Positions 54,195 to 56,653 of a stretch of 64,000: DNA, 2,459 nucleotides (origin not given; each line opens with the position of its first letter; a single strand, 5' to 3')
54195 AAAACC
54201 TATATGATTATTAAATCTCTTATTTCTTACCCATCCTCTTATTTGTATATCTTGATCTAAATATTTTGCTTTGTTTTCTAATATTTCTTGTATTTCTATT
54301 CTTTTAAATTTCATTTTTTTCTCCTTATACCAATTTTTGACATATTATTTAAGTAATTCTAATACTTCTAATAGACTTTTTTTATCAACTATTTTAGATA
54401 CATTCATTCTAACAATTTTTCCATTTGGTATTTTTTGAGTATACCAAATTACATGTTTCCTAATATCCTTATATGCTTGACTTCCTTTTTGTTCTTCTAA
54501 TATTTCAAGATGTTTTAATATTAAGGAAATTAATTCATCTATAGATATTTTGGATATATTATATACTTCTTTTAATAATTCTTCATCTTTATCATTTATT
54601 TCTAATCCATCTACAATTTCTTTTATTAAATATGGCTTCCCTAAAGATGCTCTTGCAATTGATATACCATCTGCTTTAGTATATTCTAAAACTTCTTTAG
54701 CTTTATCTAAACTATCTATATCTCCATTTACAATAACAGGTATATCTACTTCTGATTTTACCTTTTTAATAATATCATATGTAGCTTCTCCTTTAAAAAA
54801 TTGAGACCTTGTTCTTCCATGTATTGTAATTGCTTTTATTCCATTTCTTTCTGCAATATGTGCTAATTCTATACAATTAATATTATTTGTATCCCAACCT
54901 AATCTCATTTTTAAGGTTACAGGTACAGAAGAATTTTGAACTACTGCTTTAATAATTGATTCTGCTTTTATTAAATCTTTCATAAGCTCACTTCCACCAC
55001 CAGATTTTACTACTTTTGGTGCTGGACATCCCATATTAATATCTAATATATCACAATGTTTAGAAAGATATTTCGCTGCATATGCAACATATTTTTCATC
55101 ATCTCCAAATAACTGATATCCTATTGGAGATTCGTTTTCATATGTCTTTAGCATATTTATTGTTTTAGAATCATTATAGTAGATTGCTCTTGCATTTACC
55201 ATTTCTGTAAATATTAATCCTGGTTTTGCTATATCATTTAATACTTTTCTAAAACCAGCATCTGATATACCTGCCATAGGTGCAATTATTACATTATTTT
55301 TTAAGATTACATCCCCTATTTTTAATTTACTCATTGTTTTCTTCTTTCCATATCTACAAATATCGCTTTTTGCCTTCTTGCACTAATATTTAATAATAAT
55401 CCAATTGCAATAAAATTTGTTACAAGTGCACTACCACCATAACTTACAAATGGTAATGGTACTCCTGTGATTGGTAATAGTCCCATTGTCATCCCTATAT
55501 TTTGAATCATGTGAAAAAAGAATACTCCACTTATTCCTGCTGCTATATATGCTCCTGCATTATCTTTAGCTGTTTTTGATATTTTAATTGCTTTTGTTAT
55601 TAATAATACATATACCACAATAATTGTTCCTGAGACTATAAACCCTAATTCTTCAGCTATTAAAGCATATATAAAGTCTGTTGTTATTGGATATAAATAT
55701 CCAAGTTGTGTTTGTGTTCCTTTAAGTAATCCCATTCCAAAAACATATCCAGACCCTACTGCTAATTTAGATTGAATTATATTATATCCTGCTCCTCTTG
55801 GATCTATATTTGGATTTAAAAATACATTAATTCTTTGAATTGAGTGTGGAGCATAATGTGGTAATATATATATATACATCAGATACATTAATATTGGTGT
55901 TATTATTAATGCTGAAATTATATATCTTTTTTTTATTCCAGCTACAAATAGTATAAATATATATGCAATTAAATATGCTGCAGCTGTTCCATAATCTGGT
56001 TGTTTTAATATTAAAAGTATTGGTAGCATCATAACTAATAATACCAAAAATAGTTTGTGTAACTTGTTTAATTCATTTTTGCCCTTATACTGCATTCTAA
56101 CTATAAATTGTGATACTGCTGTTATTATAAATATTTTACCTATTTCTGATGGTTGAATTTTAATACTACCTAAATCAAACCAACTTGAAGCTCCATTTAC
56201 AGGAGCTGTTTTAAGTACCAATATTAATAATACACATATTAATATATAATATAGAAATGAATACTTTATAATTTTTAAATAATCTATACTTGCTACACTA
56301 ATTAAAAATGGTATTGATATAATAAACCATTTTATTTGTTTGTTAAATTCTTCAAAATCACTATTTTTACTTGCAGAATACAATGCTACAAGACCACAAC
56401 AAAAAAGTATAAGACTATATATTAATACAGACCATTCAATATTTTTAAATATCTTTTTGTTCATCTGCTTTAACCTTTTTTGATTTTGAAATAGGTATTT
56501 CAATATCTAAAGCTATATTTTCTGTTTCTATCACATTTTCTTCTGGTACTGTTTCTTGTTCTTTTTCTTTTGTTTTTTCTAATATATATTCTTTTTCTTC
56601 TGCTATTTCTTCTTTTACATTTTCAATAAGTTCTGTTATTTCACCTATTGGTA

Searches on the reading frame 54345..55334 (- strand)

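Call 74: search_protein_families(library=pfam, proteins=[window:54345-55334:-], max_evalue=0.001)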
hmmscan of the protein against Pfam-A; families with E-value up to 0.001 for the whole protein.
window:54345-55334:- (329 aa): 4 families
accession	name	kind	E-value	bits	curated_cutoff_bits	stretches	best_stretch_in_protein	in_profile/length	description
PF01207.24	Dus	-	1.9e-82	277.3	20.4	1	17-326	2-303/311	Dihydrouridine synthase (Dus)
PF00977.27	His_biosynth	-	1.7e-05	24.8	23.6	1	154-242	31-117/228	Histidine biosynthesis protein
PF00724.26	Oxidored_FMN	-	5.5e-05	23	27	0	184-245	284-340/342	NADH:flavin oxidoreductase / NADH oxidase family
PF01180.27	DHO_dh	-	8.9e-05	22.3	27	0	58-177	83-197/291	Dihydroorotate dehydrogenase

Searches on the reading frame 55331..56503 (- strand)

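Call 74: search_protein_families(library=pfam, proteins=[window:55331-56503:-], max_evalue=0.001)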
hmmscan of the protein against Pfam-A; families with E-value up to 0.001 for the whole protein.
window:55331-56503:- (390 aa): 1 family
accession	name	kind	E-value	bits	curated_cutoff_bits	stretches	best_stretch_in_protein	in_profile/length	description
PF01098.24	FTSW_RODA_SPOVE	-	1.8e-83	280.9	26.4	1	27-378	5-355/356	Cell cycle protein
